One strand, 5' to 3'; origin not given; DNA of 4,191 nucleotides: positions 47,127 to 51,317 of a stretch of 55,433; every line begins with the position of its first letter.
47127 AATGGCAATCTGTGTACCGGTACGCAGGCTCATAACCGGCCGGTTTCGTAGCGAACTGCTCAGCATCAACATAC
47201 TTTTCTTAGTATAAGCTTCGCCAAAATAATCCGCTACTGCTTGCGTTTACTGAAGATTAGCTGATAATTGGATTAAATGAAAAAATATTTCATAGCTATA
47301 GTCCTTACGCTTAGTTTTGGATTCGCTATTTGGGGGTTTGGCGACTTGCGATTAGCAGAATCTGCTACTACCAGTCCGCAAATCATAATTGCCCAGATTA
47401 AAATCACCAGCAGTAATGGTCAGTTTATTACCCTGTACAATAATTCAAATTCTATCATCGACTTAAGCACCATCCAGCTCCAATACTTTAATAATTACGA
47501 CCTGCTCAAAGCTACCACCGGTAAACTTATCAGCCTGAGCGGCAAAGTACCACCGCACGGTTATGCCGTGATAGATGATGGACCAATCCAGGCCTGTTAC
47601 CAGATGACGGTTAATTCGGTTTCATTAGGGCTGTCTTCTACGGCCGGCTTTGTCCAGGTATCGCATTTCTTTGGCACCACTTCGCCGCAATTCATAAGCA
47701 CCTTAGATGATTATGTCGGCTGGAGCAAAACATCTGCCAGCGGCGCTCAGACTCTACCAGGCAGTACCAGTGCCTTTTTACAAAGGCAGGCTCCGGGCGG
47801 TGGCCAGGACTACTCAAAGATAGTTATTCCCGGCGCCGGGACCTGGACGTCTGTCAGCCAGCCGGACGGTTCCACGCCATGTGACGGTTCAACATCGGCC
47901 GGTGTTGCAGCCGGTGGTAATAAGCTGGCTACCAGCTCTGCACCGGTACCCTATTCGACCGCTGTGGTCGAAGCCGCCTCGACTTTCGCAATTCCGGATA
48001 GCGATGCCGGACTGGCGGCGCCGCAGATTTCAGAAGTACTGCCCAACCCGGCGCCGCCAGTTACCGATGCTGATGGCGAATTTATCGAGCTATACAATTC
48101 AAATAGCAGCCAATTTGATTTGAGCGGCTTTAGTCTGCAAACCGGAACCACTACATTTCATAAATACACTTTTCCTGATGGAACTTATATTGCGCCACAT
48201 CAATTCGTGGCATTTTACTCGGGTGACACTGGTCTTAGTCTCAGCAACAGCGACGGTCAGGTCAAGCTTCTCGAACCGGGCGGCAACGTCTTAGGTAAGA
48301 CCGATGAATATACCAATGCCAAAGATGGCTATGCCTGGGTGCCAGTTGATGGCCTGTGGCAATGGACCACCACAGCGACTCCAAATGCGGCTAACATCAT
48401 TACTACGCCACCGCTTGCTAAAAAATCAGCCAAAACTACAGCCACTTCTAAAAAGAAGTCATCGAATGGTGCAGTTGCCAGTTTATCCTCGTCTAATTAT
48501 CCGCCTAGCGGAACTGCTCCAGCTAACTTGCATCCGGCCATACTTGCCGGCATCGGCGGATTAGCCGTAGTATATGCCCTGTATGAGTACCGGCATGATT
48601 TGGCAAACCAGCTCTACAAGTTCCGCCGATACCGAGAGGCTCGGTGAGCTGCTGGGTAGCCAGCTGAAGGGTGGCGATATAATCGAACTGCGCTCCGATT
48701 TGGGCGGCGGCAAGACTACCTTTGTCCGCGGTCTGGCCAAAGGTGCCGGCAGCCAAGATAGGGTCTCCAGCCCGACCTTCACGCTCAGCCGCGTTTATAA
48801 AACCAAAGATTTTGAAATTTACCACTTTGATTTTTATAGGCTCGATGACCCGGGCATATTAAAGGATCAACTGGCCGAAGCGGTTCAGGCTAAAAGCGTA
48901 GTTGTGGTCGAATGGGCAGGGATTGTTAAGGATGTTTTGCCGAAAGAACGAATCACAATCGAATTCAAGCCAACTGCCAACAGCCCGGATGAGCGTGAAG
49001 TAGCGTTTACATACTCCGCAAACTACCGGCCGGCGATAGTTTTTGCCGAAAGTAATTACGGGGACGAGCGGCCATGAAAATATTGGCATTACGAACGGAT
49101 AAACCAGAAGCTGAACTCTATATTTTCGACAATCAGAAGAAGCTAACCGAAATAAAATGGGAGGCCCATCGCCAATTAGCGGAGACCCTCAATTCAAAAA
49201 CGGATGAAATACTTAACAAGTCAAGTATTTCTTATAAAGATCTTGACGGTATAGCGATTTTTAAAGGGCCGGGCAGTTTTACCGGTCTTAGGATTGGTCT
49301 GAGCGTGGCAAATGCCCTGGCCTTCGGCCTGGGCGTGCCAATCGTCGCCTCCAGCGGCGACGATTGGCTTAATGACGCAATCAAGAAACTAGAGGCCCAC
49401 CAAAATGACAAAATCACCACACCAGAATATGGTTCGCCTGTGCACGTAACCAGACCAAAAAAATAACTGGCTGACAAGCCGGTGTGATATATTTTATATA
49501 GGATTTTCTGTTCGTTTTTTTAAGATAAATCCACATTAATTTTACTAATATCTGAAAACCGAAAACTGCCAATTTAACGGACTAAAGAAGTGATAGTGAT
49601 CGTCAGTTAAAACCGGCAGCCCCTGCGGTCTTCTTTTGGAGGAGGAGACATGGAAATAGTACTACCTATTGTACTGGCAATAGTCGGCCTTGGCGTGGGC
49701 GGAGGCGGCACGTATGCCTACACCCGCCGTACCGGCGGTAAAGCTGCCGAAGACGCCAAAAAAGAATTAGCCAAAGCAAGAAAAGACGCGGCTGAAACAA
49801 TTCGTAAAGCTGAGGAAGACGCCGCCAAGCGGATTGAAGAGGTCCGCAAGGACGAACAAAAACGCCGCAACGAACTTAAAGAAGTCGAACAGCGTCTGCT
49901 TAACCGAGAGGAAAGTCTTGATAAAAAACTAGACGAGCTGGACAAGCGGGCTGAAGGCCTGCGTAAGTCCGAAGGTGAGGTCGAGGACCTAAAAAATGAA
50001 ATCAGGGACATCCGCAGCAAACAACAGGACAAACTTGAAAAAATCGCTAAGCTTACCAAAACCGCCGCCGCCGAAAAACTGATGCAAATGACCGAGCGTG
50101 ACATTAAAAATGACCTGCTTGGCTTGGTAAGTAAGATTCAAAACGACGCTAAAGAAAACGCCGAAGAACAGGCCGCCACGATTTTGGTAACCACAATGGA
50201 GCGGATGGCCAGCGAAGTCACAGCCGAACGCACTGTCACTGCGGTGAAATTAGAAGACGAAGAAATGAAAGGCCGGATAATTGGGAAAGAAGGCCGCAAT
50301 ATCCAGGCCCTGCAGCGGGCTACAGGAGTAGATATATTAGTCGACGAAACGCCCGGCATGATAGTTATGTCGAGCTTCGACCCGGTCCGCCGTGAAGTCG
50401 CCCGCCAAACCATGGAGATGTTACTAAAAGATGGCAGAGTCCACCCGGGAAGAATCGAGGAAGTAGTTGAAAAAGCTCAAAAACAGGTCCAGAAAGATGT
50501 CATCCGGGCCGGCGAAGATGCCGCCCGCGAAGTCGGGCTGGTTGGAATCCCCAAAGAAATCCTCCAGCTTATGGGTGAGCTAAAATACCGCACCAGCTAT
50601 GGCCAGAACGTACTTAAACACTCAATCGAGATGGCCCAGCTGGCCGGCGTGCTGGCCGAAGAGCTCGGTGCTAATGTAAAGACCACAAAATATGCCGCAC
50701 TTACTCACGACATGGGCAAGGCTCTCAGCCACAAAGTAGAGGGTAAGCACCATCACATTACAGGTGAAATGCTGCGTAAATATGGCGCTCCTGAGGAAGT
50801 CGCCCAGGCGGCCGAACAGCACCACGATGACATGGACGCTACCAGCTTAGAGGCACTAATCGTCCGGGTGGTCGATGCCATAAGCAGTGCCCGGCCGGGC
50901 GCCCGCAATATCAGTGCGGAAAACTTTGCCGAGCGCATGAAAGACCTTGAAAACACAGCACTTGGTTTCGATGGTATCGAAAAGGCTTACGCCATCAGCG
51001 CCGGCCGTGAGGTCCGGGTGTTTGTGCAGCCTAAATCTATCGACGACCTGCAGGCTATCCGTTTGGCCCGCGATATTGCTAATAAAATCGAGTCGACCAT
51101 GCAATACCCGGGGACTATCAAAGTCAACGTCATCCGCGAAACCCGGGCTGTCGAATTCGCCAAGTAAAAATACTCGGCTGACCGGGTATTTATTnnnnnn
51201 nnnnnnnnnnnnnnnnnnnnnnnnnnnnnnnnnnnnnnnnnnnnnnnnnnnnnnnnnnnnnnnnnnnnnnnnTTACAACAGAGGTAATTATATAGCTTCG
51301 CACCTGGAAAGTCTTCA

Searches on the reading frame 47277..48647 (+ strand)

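Call 54: search_protein_families(library=pfam, proteins=[window:47277-48647:+])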
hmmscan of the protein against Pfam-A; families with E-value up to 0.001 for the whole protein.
window:47277-48647:+ (456 aa): 1 family
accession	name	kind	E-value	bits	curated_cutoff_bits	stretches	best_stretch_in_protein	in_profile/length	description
PF00932.25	LTD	-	7.3e-24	84.7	34.3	2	250-338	9-101/109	Lamin Tail Domain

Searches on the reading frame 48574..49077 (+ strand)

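Call 10: search_protein_families(library=pfam, proteins=[window:48574-49077:+])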
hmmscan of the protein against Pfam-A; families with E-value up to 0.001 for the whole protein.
window:48574-49077:+ (167 aa): 1 family
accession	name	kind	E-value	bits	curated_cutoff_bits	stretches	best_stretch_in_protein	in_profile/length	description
PF02367.23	TsaE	-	1.7e-33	115.7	26.6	1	15-136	2-123/128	Threonylcarbamoyl adenosine biosynthesis protein TsaE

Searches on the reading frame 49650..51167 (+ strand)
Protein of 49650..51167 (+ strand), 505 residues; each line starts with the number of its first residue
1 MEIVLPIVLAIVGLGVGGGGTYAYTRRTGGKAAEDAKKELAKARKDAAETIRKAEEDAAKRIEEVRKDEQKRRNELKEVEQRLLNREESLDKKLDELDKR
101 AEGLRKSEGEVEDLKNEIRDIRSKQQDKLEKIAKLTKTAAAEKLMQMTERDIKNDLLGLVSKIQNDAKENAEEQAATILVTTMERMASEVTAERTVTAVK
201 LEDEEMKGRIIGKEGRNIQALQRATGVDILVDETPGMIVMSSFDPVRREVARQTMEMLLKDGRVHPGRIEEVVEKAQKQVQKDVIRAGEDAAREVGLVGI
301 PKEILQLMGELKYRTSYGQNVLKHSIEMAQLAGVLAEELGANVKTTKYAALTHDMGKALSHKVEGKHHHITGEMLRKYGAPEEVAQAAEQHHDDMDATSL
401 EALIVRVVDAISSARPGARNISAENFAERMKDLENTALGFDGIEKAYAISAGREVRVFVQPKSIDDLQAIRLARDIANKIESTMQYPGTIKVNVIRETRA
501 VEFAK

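Call 54: search_protein_families(library=pfam, proteins=[window:49650-51167:+])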
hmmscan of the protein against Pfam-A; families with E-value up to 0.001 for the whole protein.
window:49650-51167:+ (505 aa): 4 families
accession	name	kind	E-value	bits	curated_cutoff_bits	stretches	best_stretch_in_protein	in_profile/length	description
PF12072.13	RNase_Y_N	-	3.3e-29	102.2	32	1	2-189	2-200/201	RNase Y N-terminal region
PF01966.28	HD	-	4.4e-17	62.9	22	1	321-412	1-114/116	HD domain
PF00013.35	KH_1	-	1.2e-06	28.6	21.5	1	204-253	8-62/66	KH domain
PF13083.13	KH_KhpA-B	-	7.8e-06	26.2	32.1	1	175-222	7-55/73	KhpA/KhpB, KH domain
